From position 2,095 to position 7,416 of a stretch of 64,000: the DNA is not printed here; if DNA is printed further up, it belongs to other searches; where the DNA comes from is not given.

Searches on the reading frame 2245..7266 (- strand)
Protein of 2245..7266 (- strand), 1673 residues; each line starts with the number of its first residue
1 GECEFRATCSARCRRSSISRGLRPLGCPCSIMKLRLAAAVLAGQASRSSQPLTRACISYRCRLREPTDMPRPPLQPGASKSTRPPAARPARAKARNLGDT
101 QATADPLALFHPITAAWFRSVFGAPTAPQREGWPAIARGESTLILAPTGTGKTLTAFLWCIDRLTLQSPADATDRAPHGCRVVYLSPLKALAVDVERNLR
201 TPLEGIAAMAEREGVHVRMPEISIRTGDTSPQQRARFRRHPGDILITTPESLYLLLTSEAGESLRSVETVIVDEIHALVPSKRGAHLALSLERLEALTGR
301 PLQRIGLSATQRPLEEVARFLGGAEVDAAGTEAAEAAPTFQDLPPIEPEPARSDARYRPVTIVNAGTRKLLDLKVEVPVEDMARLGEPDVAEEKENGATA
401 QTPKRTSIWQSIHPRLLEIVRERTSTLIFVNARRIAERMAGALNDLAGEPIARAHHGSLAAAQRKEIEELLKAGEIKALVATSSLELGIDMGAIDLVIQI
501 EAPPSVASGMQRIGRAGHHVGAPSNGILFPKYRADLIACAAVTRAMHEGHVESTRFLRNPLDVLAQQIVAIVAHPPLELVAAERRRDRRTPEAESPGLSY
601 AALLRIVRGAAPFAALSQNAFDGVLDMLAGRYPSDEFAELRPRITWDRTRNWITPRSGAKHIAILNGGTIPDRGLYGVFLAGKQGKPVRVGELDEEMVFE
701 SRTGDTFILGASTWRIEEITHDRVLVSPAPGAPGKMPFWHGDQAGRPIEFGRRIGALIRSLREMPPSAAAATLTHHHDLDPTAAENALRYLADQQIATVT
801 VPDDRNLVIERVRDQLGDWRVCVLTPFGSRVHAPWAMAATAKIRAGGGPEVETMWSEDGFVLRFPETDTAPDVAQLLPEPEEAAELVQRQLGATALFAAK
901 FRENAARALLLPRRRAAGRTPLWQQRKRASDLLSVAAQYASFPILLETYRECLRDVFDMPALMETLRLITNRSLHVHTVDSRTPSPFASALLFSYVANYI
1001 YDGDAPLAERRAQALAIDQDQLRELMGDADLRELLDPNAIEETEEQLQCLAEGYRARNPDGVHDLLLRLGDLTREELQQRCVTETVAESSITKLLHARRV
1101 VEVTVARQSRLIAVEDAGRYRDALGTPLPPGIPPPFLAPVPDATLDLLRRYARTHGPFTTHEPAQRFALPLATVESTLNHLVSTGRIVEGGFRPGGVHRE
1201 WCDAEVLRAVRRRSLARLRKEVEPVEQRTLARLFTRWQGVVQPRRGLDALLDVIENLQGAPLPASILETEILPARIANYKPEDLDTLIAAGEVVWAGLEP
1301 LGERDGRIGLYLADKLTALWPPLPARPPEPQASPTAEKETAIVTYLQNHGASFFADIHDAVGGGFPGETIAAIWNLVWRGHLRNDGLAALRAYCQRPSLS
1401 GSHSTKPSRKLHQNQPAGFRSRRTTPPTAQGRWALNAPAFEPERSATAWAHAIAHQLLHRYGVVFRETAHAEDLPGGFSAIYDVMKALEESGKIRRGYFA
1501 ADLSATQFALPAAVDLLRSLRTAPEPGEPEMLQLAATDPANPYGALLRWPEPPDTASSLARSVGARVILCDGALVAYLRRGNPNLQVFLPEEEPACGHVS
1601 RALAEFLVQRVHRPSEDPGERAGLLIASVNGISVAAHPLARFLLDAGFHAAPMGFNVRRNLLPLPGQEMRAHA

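Call 77: search_protein_families(library=pfam, proteins=[window:2245-7266:-], max_evalue=0.001)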
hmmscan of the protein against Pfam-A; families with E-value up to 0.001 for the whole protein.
window:2245-7266:- (1673 aa): 9 families
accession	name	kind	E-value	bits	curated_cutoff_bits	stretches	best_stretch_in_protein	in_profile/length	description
PF08494.16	DEAD_assoc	-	7.8e-56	189.4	23.5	1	801-988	1-191/191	DEAD/H associated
PF19306.5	WH_Lhr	-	2.4e-44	151.1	27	2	596-736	32-168/168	Large helicase-related protein, winged helix domain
PF23234.1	WH4_Lhr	-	1.4e-30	105.2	27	1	1444-1526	2-84/87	Large helicase-related protein, winged-helix domain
PF00270.35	DEAD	-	9.6e-29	100.7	26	1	127-312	2-161/167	DEAD/DEAH box helicase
PF23236.1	WH2_Lhr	-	9.8e-21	74.7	27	1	1033-1139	1-105/105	Large helicase-related protein, winged-helix domain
PF00271.37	Helicase_C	-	2.3e-17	63.7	23.5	1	417-518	7-108/110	Helicase conserved C-terminal domain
PF23235.1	WH3_Lhr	-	2.5e-17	63.4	27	1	1227-1315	3-92/95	Large helicase-related protein, winged-helix domain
PF04851.21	ResIII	-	1.4e-06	28.7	22.5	1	140-310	24-161/164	Type III restriction enzyme, res subunit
PF13481.12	AAA_25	-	0.00063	19.8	27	0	117-187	11-80/195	AAA domain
